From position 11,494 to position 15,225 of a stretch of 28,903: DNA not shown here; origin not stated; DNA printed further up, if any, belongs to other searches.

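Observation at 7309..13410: Two-level repeat architecture: alternating A/B ~200-aa subrepeats whose Cys pairs are kept or lost together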

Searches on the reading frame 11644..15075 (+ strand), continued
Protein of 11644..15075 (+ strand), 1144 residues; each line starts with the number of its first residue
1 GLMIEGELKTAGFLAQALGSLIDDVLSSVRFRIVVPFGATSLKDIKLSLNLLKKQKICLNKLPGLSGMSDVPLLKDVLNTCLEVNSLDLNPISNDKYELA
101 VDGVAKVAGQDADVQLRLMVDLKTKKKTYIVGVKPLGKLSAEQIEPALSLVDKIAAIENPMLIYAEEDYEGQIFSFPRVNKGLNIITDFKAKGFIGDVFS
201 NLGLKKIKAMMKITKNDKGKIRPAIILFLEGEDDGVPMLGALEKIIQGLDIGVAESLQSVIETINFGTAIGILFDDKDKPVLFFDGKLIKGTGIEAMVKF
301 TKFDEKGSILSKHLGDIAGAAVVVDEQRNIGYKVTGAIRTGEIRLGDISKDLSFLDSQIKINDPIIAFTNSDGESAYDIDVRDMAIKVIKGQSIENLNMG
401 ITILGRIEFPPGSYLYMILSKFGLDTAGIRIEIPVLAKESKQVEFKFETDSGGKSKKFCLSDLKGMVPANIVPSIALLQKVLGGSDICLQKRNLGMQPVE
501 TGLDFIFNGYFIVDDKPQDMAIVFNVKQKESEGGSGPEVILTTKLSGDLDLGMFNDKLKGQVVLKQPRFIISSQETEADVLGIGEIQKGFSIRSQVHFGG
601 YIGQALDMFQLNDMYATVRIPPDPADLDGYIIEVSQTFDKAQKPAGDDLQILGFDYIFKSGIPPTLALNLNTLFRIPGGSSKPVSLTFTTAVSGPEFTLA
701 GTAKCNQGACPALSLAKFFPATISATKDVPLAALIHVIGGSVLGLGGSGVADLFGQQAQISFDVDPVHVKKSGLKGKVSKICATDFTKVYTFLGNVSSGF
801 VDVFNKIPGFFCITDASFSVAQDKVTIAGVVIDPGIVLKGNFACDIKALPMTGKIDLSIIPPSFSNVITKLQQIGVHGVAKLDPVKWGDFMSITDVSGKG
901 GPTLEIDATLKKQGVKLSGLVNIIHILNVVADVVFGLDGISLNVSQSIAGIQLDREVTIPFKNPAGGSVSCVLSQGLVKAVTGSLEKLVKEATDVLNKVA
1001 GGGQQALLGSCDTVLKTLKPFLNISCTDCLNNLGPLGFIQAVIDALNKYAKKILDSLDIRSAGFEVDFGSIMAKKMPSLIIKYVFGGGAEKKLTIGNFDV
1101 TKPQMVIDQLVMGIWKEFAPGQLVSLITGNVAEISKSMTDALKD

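Call 75: fold_search(model_id=the predicted structure, library=pdb)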
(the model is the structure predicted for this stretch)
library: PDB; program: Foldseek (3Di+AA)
matches with E <= 10: 478; with E <= 0.001: 3
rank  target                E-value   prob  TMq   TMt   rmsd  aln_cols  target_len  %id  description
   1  9e9r                  8.4e-05  0.84  0.12  0.05  48.6      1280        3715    8  The Structure of ApoB100 from Human Low-Density Lipoprotein (released 2024-12-18)
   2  9ea7                  8.3e-04  0.69  0.11  0.04  44.7      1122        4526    8  The Structure of ApoB100 from Human Low-Density Lipoprotein (released 2024-12-18)
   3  6bpm_A                8.7e-04  0.15  0.07  0.09  35.0       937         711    7  The crystal structure of the Ferric-Catecholate import receptor Fiu from K12 E. coli: Closed form (C21) (released 2018-11-28)
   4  9bdt_A                1.5e-03  0.30  0.11  0.05  50.2      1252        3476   10  Apolipoprotein B 100 bound to LDL receptor and legobody (released 2024-12-25)
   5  9oaa_T                3.8e-03  0.09  0.07  0.08  38.1      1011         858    7  The structure of TdfH from Neisseria gonorrhoeae (released 2026-01-21)
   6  9bd8_A                6.4e-03  0.14  0.06  0.10  33.1       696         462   10  ApoB 100 beta barrel bound to LDLR beta propeller (released 2024-12-25)
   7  8agd_A                7.8e-03  0.14  0.09  0.10  30.9      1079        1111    7  Full SDBC and SOD assembly (released 2023-04-12)
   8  5ixm_C                1.4e-02  0.20  0.11  0.17  23.9       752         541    8  The LPS Transporter LptDE from Yersinia pestis, core complex (released 2016-05-18)
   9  6v81                  1.4e-02  0.06  0.07  0.10  34.0       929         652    6  The crystal structure of the outer-membrane transporter YncD (released 2020-05-06)
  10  5ixm_E                1.5e-02  0.20  0.10  0.16  23.4       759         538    8  The LPS Transporter LptDE from Yersinia pestis, core complex (released 2016-05-18)
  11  3csl_A                1.9e-02  0.04  0.05  0.07  42.8      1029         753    7  Structure of the Serratia marcescens hemophore receptor HasR in complex with its hemophore HasA and heme (released 2009-01-20)
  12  1nqe                  2.4e-02  0.12  0.08  0.14  27.8       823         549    7  OUTER MEMBRANE COBALAMIN TRANSPORTER (BTUB) FROM E. COLI (released 2003-04-29)
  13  5fq6_M                2.4e-02  0.06  0.07  0.08  35.0       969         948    7  Crystal structure of the SusCD complex BT2261-2264 from Bacteroides thetaiotaomicron (released 2016-12-21)
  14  3rgn                  2.5e-02  0.10  0.08  0.13  28.1       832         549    8  Crystal structure of spin-labeled BtuB W371R1 (released 2011-10-26)
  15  5iva_A                2.6e-02  0.16  0.09  0.14  20.8       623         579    7  The LPS Transporter LptDE from Pseudomonas aeruginosa, core complex (released 2016-05-18)
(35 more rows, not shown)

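Call 87: fold_search(model_id=the predicted structure, library=viral)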
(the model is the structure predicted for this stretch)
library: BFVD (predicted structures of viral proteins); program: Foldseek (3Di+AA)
matches with E <= 10: 291; with E <= 0.001: 0
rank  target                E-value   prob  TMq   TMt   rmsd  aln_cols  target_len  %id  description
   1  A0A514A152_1          3.8e-03  0.04  0.05  0.04  41.0      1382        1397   10  Uncharacterized protein [Aeromonas phage LAh10]
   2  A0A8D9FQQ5            6.9e-03  0.09  0.06  0.08  37.8       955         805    5  TonB-dependent receptor SusC [uncultured marine phage]
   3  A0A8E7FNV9            7.9e-03  0.08  0.08  0.07  31.3      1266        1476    8  (no name in the UniProt tables at hand)
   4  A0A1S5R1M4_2          1.0e-02  0.15  0.11  0.12  27.8      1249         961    6  Putative tail fiber protein [Pseudomonas phage phiPMW]
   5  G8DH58                5.3e-02  0.06  0.06  0.06  33.4       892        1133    8  (no name in the UniProt tables at hand)
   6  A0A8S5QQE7            8.6e-02  0.02  0.05  0.05  37.5       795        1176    7  Tail protein [Siphoviridae sp. ctE6L85]
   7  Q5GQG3                9.5e-02  0.04  0.07  0.07  31.1      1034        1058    9  Hypothetical-Protein / belonging to T4-LIKE GC: 864 [Synechococcus phage S-PM2]
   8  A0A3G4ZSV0            1.2e-01  0.35  0.06  0.15  15.7       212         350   16  Uncharacterized protein [Dasosvirus sp.]
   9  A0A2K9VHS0            1.3e-01  0.10  0.07  0.15  45.9       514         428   10  Tail fiber protein [Pseudomonas phage Littlefix]
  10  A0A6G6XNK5            1.4e-01  0.20  0.08  0.15  21.3       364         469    9  (no name in the UniProt tables at hand)
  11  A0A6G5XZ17            1.5e-01  0.08  0.05  0.12  22.8       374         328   10  (no name in the UniProt tables at hand)
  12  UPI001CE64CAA         1.6e-01  0.02  0.06  0.07  33.4       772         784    7  (no name look-up for this kind of identifier)
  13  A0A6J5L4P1            1.8e-01  0.08  0.08  0.16  23.9       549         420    9  OmpC Outer membrane protein (Porin) [uncultured Caudovirales phage]
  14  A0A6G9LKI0            2.2e-01  0.12  0.06  0.08  25.1       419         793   10  (no name in the UniProt tables at hand)
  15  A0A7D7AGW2            2.3e-01  0.08  0.06  0.05  22.8       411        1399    8  Genome polyprotein (Fragment) [Pacific black duck aalivirus]
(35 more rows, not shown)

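Call 88: search_protein_families(library=pfam, alignment_id=A4, max_evalue=1)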
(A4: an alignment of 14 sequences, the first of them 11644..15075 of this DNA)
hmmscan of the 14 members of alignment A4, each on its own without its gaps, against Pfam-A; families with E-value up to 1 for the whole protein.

A. member 1, window:11644-15075:+ (1144 aa): 0 families

B. families by the number of members that match (of 14 scanned): 36 families (the first 25 are shown)
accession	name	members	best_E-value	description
PF04740.18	LXG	1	0.006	LXG domain of WXG superfamily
PF12246.13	MKT1_C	1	0.0065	Temperature dependent protein affecting M2 dsRNA replication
PF23274.1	DUF7077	1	0.014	Domain of unknown function (DUF7077)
PF06009.19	Laminin_II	1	0.018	Laminin Domain II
PF15921.10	CCDC158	1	0.018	Coiled-coil domain-containing protein 158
PF20508.3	DUF6734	1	0.022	Family of unknown function (DUF6734)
PF16115.10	DUF4831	1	0.033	Domain of unknown function (DUF4831)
PF04969.22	CS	1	0.038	CS domain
PF23619.1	Ig_VWA7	1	0.045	VWA7 Ig-like domain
PF16535.10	T3SSipB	1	0.067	Type III cell invasion protein SipB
PF02679.21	ComA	1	0.075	(2R)-phospho-3-sulfolactate synthase (ComA)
PF07889.17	DUF1664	1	0.078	Protein of unknown function (DUF1664)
PF23067.1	MG280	1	0.095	Uncharacterised protein MG280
PF08745.17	PIN_5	1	0.12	PINc domain ribonuclease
PF11205.13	DUF2987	1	0.12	Protein of unknown function (DUF2987)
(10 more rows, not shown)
